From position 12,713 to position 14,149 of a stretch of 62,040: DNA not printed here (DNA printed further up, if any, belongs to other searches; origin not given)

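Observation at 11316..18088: dsrE-tusA-mvhD-hdrA(split)-2x hydB/flxB-like-mvhD operon: an HdrA/MvhD electron-bifurcation core wired to sulfur-carrier proteins, with no HdrBC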

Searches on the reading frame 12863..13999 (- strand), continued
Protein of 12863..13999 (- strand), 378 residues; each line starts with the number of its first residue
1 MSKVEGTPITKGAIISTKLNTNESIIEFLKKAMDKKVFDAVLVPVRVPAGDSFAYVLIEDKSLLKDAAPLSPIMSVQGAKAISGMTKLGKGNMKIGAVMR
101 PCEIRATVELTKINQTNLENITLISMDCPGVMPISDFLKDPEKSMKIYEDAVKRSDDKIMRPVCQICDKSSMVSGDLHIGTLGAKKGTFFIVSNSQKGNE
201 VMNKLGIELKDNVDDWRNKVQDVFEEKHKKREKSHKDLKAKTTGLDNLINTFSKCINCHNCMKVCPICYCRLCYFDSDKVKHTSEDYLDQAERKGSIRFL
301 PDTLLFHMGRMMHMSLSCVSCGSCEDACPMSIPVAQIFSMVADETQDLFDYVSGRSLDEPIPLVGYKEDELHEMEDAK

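Call 58: search_protein_families(library=pfam, proteins=[L007:9710-10495:+, L009:15566-16606:-, L080:17525-18991:+, L081:18966-19523:+, L079:13463-14329:+, L059:895-1188:-, L060:2280-3380:+, L060:621-1820:+, L052:15495-16820:+, L086:5291-5563:+], max_evalue=0.0001)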
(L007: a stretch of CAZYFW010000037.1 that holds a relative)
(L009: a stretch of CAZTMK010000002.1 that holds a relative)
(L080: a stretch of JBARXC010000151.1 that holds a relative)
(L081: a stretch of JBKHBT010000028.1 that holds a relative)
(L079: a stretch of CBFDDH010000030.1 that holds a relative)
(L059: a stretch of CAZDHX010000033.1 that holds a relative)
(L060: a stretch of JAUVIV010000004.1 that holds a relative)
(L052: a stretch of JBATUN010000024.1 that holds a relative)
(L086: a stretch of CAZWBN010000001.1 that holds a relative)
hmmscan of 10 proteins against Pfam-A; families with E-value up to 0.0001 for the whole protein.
L007:9710-10495:+ (261 aa): 1 family
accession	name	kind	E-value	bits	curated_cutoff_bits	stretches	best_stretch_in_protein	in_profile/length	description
PF01058.29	Oxidored_q6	-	4.4e-26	91.6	27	1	13-153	1-128/128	NADH ubiquinone oxidoreductase, 20 Kd subunit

L009:15566-16606:- (346 aa): 6 families
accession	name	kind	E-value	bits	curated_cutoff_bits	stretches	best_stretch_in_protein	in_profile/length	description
PF17179.9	Fer4_22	-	1.7e-27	96.5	27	1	241-334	2-95/95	4Fe-4S dicluster domain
PF12838.12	Fer4_7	-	6.9e-08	33.3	27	0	315-334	33-52/52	4Fe-4S dicluster domain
PF13237.11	Fer4_10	-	1.3e-06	28.7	25.5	0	318-336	7-28/53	4Fe-4S dicluster domain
PF00037.32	Fer4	-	5.5e-06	26.4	21.1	0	318-332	6-20/24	4Fe-4S binding domain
PF13187.11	Fer4_9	-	9.5e-06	26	27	0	241-333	2-50/52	4Fe-4S dicluster domain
PF13534.11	Fer4_17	-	5.8e-05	24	22.2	0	296-335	21-61/61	4Fe-4S dicluster domain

L080:17525-18991:+ (488 aa): 1 family
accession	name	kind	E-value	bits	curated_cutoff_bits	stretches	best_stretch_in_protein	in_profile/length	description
PF00374.24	NiFeSe_Hases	-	5.5e-34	118.4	25.8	2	41-127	1-87/508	Nickel-dependent hydrogenase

L081:18966-19523:+ (185 aa): 4 families
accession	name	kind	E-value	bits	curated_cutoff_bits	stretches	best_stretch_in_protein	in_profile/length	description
PF13183.11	Fer4_8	-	1.5e-09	38.6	27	1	55-116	3-68/68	4Fe-4S dicluster domain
PF13187.11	Fer4_9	-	6.2e-09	36.2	27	1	57-115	2-50/52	4Fe-4S dicluster domain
PF13534.11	Fer4_17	-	4.5e-07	30.8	22.2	1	56-116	1-60/61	4Fe-4S dicluster domain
PF13237.11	Fer4_10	-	5.1e-07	30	25.5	1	53-113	5-53/53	4Fe-4S dicluster domain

L079:13463-14329:+ (288 aa): 1 family
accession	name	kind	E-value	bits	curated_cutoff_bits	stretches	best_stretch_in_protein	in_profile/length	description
PF02754.22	CCG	-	3.5e-28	98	20.6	2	142-230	1-83/85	Cysteine-rich domain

L059:895-1188:- (97 aa): 1 family
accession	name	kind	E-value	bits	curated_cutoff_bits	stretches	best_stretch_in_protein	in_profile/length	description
PF02583.22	Trns_repr_metal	-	1e-23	84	22.8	1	12-86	2-75/78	Metal-sensitive transcriptional repressor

L060:2280-3380:+ (366 aa): 1 family
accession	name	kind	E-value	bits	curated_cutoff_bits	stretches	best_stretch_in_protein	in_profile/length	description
PF00581.25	Rhodanese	-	7.2e-19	68.6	22.2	1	115-193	11-100/102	Rhodanese-like domain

L060:621-1820:+ (399 aa): 1 family
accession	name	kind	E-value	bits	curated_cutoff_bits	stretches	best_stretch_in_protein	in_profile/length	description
PF04143.19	Sulf_transp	-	2.2e-49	169.2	27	2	228-392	1-155/310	Sulphur transport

L052:15495-16820:+ (441 aa): 9 families
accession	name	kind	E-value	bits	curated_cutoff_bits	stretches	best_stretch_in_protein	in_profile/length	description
PF07992.20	Pyr_redox_2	-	2.8e-56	191.5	26.1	1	1-302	1-291/291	Pyridine nucleotide-disulphide oxidoreductase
PF00070.33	Pyr_redox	-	3.9e-20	72.6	22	1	147-223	2-79/82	Pyridine nucleotide-disulphide oxidoreductase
PF13738.12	Pyr_redox_3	-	1.6e-14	54.3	30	1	182-276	208-305/305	Pyridine nucleotide-disulphide oxidoreductase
PF01266.30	DAO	-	4.9e-14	53.1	27.9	0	147-179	2-33/353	FAD dependent oxidoreductase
PF02852.28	Pyr_redox_dim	-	8.7e-12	45.7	25.3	1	327-426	5-104/110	Pyridine nucleotide-disulphide oxidoreductase, dimerisation domain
PF03486.20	HI0933_like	-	7.7e-08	32.5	50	0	186-256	109-182/244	HI0933-like protein Rossmann domain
PF13450.12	NAD_binding_8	-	3e-06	27.8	21.9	0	149-180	1-31/68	NAD(P)-binding Rossmann-like domain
PF13434.12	Lys_Orn_oxgnase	-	5e-05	23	21.3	0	91-181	139-226/339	L-lysine 6-monooxygenase/L-ornithine 5-monooxygenase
PF13454.12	NAD_binding_9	-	5.3e-05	23.7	21.8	0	76-109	118-154/155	FAD-NAD(P)-binding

L086:5291-5563:+ (90 aa): 2 families
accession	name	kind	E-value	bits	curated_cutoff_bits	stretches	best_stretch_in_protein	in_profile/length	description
PF01022.26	HTH_5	-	8.6e-17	61.2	22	1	19-65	1-47/47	Bacterial regulatory protein, arsR family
PF12840.13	HTH_20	-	2.6e-06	27.7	27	1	17-64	1-49/51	Helix-turn-helix domain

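Call 77: predict_structure(alignment_id=A3)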
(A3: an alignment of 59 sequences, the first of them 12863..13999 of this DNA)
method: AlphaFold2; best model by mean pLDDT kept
length: 378 residues; sequences in the alignment: 59
mean_pLDDT: 74.6   pTM: 0.79
mean pLDDT of the five models: 74.6, 74.6, 74.0, 69.1, 68.0
residues with pLDDT >= 90: 138; 70-90: 116; 50-70: 33; < 50: 91
segments of 3 or more residues with pLDDT < 50: 244-317, 364-378
pLDDT, mean of each block of 10 residues (from residue 1): 58 83 90 97 93 93 92 81 83 93 85 84 94 91 94 91 87 88 84 94 95 91 92 86 51 41 37 37 46 37 39 48 64 75 70 76 49 40
secondary structure, 60 per line:
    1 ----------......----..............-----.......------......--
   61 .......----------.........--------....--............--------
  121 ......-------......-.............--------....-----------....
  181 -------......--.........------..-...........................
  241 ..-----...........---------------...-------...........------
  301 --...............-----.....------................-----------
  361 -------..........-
elements in order: E11-16 H21-34 E40-46 E53-58 H61-66 H78-86 E95-98 H101-112 E121-126 H134-139 H141-153 H162-165 E177-180 E188-193 H196-204 H214-242 H248-258 H284-294 H303-317 H323-327 H334-349 H368-377

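Call 79: search_protein_representatives(protein=window:12863-13999:-)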
Query: 378 residues. Proteins with E-value up to 0.001 (for the whole library): 1179; up to 1e-10: 682; up to 1e-30: 198. The best 150 are listed.
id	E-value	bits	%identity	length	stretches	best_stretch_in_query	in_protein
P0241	1.6e-133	461.6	70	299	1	9-288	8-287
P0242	1.1e-100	353.6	42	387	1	8-373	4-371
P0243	8.6e-97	340.8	44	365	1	25-372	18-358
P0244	1.7e-96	339.8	43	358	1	12-376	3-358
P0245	2.2e-96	339.5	50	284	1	93-375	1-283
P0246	8.5e-93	327.7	42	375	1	22-374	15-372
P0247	3.3e-92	325.7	42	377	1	17-375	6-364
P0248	7.8e-89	314.6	39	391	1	21-375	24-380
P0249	6.4e-87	308.3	38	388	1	7-375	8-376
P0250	1.9e-83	296.9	36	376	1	19-375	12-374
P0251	4.6e-83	295.6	38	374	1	12-375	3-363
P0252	2.2e-79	283.5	43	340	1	26-375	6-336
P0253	6.7e-78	278.7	47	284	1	99-378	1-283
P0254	1.3e-77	277.7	40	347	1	26-371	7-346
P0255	3.4e-77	276.3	45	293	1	12-282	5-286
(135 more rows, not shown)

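Call 80: fold_search(model_id=the predicted structure, library=pdb)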
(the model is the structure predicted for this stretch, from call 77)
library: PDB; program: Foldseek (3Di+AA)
matches with E <= 10: 397; with E <= 0.001: 21
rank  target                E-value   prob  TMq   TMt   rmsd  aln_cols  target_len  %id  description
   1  8rvu_E                3.4e-16  1.00  0.68  0.67   6.1       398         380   23  CryoEM structure of the Elp-Hdr complex of Methanothermobacter marburgensis state 2 (composite structure) (released 2025-05-14)
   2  7bkb_E                2.9e-15  1.00  0.69  0.64   7.0       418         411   20  Formate dehydrogenase - heterodisulfide reductase - formylmethanofuran dehydrogenase complex from Methanospirillum hun (released 2021-09-29)
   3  9r51_B                5.1e-08  1.00  0.45  0.59   5.4       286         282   16  Dimeric state of the F420-reducing hydrogenase from Methanothermococcus thermolithotrophicus in crystalline form 1 (released 2025-10-22)
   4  7npa_N                1.4e-07  1.00  0.40  0.26   6.0       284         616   14  Crystal structure of the Coenzyme F420-dependent sulfite reductase from Methanothermococcus thermolithotrophicus at 1. (released 2022-03-23)
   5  7npa_A                1.9e-07  1.00  0.43  0.28   5.4       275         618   17  Crystal structure of the Coenzyme F420-dependent sulfite reductase from Methanothermococcus thermolithotrophicus at 1. (released 2022-03-23)
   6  6qgr_B                2.3e-07  1.00  0.45  0.56   5.6       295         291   13  The F420-reducing [NiFe] hydrogenase complex from Methanosarcina barkeri at the Nia-S state (released 2019-10-23)
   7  6qii_B                2.3e-07  1.00  0.43  0.54   5.5       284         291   14  Xenon derivatization of the F420-reducing [NiFe] hydrogenase complex from Methanosarcina barkeri (released 2019-10-23)
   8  9r52_B                2.3e-07  1.00  0.43  0.56   6.1       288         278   16  Dimeric state of the F420-reducing hydrogenase from Methanothermococcus thermolithotrophicus in crystalline form 2 (released 2025-10-22)
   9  8riu_B                3.1e-07  1.00  0.45  0.46   4.6       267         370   16  Crystal structure of the F420-reducing carbon monoxide dehydrogenase component from the ethanotroph Candidatus Ethanop (released 2024-10-02)
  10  8rja_E                3.4e-07  1.00  0.44  0.47   5.6       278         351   15  Crystal structure of the F420-reducing formylmethanofuran dehydrogenase complex from the ethanotroph Candidatus Ethano (released 2024-10-02)
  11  7npa_D                3.6e-07  1.00  0.43  0.28   5.5       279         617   17  Crystal structure of the Coenzyme F420-dependent sulfite reductase from Methanothermococcus thermolithotrophicus at 1. (released 2022-03-23)
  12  4ci0_C                5.0e-07  1.00  0.47  0.60   5.4       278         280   16  Electron cryo-microscopy of F420-reducing NiFe hydrogenase Frh (released 2014-02-26)
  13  7np8_B                1.5e-06  1.00  0.44  0.28   5.5       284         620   16  Crystal structure of the Coenzyme F420-dependent sulfite reductase from Methanocaldococcus jannaschii at 2.3-A resolut (released 2022-03-23)
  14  7np8_A                1.6e-06  1.00  0.43  0.28   5.4       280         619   16  Crystal structure of the Coenzyme F420-dependent sulfite reductase from Methanocaldococcus jannaschii at 2.3-A resolut (released 2022-03-23)
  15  5dqr_E                2.9e-05  1.00  0.39  0.37   4.7       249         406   13  The crystal structure of Arabidopsis 7-hydroxymethyl chlorophyll a reductase (HCAR) (released 2016-04-20)
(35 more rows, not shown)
